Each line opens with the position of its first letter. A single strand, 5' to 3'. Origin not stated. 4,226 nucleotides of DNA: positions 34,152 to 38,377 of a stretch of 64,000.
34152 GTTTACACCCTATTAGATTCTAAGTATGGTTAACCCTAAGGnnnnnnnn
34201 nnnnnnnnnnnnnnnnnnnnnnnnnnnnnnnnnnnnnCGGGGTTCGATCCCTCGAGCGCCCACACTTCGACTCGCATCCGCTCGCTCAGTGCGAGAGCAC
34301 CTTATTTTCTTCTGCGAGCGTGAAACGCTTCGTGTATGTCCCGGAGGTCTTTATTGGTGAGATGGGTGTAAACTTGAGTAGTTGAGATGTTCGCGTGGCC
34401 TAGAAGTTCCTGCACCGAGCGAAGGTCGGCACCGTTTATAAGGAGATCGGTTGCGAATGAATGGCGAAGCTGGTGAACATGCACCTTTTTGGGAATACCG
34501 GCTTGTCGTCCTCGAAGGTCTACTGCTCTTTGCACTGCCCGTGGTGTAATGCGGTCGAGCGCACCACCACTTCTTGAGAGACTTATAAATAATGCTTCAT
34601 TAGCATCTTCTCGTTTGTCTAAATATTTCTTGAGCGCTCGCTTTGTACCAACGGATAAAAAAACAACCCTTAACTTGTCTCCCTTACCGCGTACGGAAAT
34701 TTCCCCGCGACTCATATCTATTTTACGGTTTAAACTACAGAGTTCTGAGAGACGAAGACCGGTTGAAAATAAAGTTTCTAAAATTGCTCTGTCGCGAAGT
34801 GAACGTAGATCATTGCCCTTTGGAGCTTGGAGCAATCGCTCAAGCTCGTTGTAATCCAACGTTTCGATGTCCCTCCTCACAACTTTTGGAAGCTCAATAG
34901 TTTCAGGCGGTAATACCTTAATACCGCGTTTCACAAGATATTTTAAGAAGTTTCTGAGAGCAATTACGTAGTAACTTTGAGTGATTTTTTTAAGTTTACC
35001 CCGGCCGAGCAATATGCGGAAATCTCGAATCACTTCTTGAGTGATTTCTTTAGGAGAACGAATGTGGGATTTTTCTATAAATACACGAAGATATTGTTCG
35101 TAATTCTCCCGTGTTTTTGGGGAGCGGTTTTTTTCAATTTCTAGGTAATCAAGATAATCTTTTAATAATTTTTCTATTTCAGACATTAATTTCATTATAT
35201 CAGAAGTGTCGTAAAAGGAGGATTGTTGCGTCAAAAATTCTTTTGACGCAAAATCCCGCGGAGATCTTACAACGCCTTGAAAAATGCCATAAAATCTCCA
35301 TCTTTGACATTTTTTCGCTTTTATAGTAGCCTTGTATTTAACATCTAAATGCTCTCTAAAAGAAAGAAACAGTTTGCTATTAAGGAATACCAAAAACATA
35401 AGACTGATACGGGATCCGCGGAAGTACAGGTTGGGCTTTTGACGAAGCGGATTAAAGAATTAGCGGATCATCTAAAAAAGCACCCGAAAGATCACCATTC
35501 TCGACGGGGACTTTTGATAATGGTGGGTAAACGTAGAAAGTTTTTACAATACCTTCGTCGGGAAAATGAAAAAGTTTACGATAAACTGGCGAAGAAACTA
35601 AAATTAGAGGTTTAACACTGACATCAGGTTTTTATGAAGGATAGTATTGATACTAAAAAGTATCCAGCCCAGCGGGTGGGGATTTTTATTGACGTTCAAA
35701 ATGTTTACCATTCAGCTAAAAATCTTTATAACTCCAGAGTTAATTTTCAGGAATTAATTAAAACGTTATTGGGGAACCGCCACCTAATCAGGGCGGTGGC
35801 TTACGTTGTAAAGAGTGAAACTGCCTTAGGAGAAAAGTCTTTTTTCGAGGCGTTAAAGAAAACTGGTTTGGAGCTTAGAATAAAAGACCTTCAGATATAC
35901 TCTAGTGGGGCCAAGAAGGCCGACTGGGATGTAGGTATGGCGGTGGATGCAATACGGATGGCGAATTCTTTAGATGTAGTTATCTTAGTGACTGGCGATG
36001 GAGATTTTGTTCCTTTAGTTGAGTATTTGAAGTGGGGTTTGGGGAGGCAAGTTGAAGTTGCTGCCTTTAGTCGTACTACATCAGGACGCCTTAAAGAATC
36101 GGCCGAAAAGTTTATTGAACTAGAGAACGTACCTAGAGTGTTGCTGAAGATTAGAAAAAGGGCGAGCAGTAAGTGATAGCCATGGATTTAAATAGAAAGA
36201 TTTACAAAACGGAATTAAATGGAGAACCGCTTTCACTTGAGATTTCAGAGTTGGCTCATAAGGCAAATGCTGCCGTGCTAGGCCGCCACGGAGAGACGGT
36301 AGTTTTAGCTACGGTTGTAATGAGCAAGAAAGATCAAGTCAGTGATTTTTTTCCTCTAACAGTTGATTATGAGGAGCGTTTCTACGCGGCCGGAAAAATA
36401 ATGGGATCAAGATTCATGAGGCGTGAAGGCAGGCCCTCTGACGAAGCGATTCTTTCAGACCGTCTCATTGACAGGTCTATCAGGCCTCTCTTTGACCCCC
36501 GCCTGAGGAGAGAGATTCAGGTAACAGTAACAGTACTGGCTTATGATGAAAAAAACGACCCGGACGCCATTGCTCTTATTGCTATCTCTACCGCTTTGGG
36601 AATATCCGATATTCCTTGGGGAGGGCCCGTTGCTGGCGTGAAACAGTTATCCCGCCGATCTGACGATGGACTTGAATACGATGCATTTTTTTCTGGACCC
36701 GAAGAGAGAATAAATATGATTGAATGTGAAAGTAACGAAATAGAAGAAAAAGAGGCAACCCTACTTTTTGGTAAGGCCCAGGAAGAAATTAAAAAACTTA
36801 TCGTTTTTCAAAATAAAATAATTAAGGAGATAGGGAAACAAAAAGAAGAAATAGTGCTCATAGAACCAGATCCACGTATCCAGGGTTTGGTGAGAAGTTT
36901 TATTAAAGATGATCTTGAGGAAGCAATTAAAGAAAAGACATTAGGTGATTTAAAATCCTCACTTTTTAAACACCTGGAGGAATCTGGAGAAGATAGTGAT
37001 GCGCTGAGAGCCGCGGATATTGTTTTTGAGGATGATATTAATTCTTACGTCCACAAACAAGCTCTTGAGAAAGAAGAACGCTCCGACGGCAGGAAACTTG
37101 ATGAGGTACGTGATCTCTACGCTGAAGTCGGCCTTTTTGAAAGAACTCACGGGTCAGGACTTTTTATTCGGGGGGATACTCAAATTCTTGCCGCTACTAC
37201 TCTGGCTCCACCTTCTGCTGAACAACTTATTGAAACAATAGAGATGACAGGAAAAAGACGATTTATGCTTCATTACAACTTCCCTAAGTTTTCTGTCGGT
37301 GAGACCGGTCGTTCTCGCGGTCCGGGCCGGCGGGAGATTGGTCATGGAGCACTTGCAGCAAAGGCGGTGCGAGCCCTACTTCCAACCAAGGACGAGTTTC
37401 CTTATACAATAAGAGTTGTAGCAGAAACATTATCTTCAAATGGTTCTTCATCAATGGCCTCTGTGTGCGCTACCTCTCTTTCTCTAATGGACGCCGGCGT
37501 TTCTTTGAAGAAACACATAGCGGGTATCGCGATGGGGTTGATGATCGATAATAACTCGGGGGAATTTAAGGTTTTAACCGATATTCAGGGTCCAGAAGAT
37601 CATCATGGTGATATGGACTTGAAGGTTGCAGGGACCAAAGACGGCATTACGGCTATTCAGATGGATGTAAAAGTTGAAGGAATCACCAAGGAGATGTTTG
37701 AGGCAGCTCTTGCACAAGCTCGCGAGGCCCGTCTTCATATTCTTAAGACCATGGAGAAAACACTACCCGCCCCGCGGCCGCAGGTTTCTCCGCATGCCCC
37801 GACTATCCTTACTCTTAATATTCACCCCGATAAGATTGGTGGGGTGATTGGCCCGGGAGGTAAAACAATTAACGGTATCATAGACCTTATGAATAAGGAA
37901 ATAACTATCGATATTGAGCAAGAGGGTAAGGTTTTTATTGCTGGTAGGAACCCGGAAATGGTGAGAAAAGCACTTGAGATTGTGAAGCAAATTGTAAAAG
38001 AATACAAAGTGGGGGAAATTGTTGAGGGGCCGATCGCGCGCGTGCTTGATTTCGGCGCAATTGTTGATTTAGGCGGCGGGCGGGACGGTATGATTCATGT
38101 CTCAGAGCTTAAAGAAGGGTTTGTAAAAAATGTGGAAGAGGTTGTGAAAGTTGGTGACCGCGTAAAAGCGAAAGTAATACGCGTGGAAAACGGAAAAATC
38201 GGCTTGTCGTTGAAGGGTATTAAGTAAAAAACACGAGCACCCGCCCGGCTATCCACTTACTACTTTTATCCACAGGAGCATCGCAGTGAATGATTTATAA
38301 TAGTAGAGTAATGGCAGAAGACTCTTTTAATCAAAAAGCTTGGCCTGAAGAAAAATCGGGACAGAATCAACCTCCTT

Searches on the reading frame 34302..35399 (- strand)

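Call 14: search_protein_families(library=pfam, proteins=[window:34302-35399:-], max_evalue=0.001)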
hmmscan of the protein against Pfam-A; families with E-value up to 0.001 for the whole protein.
window:34302-35399:- (365 aa): 4 families
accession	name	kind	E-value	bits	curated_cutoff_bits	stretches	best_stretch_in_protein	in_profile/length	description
PF00589.27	Phage_integrase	-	3.3e-41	141.4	27.1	1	180-349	2-170/172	Phage integrase family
PF02899.23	Phage_int_SAM_1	-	2.2e-12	47.5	22.3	1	79-159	1-83/83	Phage integrase, N-terminal SAM-like domain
PF13495.12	Phage_int_SAM_4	-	2e-07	31.7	27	1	78-160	1-83/85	Phage integrase, N-terminal SAM-like domain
PF13102.12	Phage_int_SAM_5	-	5.6e-05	23.9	22.3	1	88-161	13-88/98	Phage integrase SAM-like domain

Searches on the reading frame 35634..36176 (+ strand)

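Call 14: search_protein_families(library=pfam, proteins=[window:35634-36176:+], max_evalue=0.001)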
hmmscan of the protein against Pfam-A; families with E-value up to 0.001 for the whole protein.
window:35634-36176:+ (180 aa): 1 family
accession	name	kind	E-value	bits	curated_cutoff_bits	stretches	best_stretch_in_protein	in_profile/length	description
PF01936.24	NYN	-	3.6e-33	115.6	24.2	1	14-164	1-145/145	NYN domain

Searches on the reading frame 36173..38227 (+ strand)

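Call 14: search_protein_families(library=pfam, proteins=[window:36173-38227:+], max_evalue=0.001)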
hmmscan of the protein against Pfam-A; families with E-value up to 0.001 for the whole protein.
window:36173-38227:+ (684 aa): 5 families
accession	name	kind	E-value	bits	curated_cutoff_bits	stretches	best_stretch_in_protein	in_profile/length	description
PF01138.27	RNase_PH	-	1.1e-50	171.9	25.5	2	19-148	4-130/130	3' exoribonuclease family, domain 1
PF00575.29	S1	-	1.6e-15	57.6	22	1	611-679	2-70/74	S1 RNA binding domain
PF00013.35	KH_1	-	4.4e-09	36.4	21.5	1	546-605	2-65/66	KH domain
PF03725.20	RNase_PH_C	-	0.00038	20.8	20.8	1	451-519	5-67/67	3' exoribonuclease family, domain 2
PF13083.13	KH_KhpA-B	-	0.00078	19.8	32.1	0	544-573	29-58/73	KhpA/KhpB, KH domain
